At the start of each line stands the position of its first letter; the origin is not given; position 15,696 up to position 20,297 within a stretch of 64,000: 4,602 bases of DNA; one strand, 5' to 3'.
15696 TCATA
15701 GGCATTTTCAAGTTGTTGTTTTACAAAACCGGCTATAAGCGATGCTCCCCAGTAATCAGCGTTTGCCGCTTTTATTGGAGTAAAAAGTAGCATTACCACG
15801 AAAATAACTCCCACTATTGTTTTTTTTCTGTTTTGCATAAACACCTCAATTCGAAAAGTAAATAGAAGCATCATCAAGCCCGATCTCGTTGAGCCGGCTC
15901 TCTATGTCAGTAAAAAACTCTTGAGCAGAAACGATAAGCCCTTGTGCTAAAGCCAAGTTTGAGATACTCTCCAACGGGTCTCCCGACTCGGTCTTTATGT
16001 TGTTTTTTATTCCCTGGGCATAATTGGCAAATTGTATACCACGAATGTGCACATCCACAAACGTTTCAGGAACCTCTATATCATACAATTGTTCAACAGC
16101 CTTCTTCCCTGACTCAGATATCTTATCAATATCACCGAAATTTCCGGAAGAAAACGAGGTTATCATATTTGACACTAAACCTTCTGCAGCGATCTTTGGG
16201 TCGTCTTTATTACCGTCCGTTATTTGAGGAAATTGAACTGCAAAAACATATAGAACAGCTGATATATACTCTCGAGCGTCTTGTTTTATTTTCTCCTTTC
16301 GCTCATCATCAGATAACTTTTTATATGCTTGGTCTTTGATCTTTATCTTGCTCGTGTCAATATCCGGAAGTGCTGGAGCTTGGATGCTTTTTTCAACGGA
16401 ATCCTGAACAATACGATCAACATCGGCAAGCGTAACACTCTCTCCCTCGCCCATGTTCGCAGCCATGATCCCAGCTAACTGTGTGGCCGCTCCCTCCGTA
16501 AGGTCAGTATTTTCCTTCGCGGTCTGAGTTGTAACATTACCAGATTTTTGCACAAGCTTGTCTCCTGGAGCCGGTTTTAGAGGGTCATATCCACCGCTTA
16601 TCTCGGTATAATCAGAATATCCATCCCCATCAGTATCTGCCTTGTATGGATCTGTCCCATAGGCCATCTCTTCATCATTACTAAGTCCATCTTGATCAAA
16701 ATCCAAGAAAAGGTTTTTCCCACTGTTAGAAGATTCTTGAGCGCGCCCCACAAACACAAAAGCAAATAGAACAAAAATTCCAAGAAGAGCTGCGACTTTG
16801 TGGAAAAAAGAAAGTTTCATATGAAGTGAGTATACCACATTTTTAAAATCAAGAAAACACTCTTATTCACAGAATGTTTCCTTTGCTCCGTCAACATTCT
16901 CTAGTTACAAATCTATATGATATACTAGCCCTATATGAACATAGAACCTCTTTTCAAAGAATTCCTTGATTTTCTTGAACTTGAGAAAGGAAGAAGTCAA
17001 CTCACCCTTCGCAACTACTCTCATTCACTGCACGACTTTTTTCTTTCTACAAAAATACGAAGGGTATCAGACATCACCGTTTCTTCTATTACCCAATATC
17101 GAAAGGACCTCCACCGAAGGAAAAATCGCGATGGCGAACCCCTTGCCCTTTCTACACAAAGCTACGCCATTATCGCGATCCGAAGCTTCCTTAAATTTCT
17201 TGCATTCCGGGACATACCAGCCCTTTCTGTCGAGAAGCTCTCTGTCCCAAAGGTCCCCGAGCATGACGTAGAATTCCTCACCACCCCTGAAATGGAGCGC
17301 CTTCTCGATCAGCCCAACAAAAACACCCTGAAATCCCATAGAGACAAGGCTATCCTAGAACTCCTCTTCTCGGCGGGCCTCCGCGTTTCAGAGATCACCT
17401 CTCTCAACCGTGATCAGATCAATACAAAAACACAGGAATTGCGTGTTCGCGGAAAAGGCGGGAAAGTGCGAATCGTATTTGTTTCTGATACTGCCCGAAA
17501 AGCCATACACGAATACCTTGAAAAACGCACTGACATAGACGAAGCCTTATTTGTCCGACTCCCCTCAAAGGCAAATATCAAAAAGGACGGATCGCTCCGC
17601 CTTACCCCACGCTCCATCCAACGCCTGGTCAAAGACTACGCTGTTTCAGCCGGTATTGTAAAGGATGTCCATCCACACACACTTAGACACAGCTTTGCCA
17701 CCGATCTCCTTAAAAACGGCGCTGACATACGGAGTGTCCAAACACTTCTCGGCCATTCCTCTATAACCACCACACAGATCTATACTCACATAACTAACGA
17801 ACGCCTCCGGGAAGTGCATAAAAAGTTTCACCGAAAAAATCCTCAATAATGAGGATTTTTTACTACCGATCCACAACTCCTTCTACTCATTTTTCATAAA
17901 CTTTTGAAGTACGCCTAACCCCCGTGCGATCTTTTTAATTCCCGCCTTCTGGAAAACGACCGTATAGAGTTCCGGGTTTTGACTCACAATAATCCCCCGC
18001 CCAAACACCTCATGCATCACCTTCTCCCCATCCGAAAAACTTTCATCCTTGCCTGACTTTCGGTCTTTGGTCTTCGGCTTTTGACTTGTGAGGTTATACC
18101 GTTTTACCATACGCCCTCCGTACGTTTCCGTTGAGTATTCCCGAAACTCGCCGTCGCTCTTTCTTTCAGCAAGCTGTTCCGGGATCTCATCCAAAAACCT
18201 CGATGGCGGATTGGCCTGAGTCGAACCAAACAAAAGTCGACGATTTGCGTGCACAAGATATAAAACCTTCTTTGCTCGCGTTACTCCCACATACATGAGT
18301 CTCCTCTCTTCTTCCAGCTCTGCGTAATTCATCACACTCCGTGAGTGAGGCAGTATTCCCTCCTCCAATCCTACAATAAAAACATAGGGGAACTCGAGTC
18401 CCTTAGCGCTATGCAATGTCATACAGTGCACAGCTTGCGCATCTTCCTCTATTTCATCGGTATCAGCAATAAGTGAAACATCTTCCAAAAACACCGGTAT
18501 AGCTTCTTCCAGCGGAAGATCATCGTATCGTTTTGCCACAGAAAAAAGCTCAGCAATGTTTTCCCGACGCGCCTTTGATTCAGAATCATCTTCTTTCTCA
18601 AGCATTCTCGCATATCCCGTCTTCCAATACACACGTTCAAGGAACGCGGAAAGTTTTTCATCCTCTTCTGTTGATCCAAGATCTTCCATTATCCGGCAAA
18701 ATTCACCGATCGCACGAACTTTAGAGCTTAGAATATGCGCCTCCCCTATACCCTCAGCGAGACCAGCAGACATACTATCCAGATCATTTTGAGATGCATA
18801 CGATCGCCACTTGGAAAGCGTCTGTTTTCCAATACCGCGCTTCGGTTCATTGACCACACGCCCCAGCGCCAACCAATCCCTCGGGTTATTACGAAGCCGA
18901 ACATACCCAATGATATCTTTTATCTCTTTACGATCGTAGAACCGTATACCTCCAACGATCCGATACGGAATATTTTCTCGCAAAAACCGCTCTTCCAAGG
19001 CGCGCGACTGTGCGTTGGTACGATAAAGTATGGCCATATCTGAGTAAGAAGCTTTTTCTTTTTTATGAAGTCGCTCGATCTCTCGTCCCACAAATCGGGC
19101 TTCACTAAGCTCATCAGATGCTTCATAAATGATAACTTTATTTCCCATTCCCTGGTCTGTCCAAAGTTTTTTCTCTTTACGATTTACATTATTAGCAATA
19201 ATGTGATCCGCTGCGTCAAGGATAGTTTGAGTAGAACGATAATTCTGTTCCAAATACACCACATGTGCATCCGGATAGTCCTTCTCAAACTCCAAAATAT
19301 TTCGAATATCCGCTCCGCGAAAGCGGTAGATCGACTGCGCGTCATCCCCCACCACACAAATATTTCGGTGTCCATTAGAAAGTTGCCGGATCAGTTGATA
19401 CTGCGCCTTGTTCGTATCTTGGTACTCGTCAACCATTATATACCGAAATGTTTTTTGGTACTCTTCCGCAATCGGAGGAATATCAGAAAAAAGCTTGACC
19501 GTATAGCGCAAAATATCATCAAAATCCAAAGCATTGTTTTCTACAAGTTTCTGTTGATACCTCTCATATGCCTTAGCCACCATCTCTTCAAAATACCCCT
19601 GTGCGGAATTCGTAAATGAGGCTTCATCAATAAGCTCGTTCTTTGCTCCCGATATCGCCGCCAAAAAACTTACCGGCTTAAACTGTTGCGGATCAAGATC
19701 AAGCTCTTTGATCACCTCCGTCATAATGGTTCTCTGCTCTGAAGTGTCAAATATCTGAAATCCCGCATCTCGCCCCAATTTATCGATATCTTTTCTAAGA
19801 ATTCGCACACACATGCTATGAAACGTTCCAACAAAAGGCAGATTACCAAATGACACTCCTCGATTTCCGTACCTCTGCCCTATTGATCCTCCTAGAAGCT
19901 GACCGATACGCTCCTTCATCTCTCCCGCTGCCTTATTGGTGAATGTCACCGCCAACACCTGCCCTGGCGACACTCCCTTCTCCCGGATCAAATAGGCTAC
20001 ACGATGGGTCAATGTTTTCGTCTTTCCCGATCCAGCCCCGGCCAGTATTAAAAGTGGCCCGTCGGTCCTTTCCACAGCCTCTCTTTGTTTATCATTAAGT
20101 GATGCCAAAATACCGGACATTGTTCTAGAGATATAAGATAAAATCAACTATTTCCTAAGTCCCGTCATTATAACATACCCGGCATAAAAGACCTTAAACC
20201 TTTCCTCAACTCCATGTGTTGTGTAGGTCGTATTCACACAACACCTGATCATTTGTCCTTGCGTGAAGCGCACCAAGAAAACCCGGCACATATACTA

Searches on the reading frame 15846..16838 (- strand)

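Call 43: search_protein_families(library=pfam, proteins=[window:15846-16838:-], max_evalue=0.01)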
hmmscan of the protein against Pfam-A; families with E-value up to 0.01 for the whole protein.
window:15846-16838:- (330 aa): 2 families
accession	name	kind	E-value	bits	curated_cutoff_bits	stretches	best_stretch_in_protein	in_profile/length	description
PF18884.5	TSP3_bac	-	2.6e-12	46.8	25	2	48-67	3-22/22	Bacterial TSP3 repeat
PF03495.19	Binary_toxB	-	0.00056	20.5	25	1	55-85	35-65/78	Clostridial binary toxin B/anthrax toxin PA Ca-binding domain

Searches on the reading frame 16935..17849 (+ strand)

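Call 47: search_protein_families(library=pfam, proteins=[window:16935-17849:+])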
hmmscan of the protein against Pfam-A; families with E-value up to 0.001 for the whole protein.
window:16935-17849:+ (304 aa): 3 families
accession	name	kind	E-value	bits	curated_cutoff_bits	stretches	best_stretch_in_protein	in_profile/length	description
PF00589.27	Phage_integrase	-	4.2e-44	150.8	27.1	1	114-289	2-171/172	Phage integrase family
PF02899.23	Phage_int_SAM_1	-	6.6e-10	39.6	22.3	1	8-90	2-80/83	Phage integrase, N-terminal SAM-like domain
PF13495.12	Phage_int_SAM_4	-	3.3e-05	24.6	27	1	6-91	1-80/85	Phage integrase, N-terminal SAM-like domain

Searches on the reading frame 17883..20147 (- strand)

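Call 47: search_protein_families(library=pfam, proteins=[window:17883-20147:-])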
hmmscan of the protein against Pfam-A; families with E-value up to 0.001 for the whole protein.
window:17883-20147:- (754 aa): 7 families
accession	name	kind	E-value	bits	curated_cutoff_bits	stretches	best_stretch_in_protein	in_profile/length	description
PF00580.27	UvrD-helicase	-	5.5e-94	315.3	23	1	17-292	1-271/271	UvrD/REP helicase N-terminal domain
PF13361.12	UvrD_C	-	5e-77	260.1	25.6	1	297-634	1-348/350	UvrD-like helicase C-terminal domain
PF13245.12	AAA_19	-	4.3e-24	85.6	25.1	1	21-277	1-134/134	AAA domain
PF13538.12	UvrD_C_2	-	1.2e-11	44.8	27.4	1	573-632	2-52/52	UvrD-like helicase C-terminal domain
PF13604.12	AAA_30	-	2.3e-08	34.4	27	1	17-82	2-67/191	AAA domain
PF01443.25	Viral_helicase1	-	7.4e-08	32.9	21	0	559-631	164-226/228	Viral superfamily 1 RNA helicase core domain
PF13086.12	AAA_11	-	0.00027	21.2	27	1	17-120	2-93/257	AAA domain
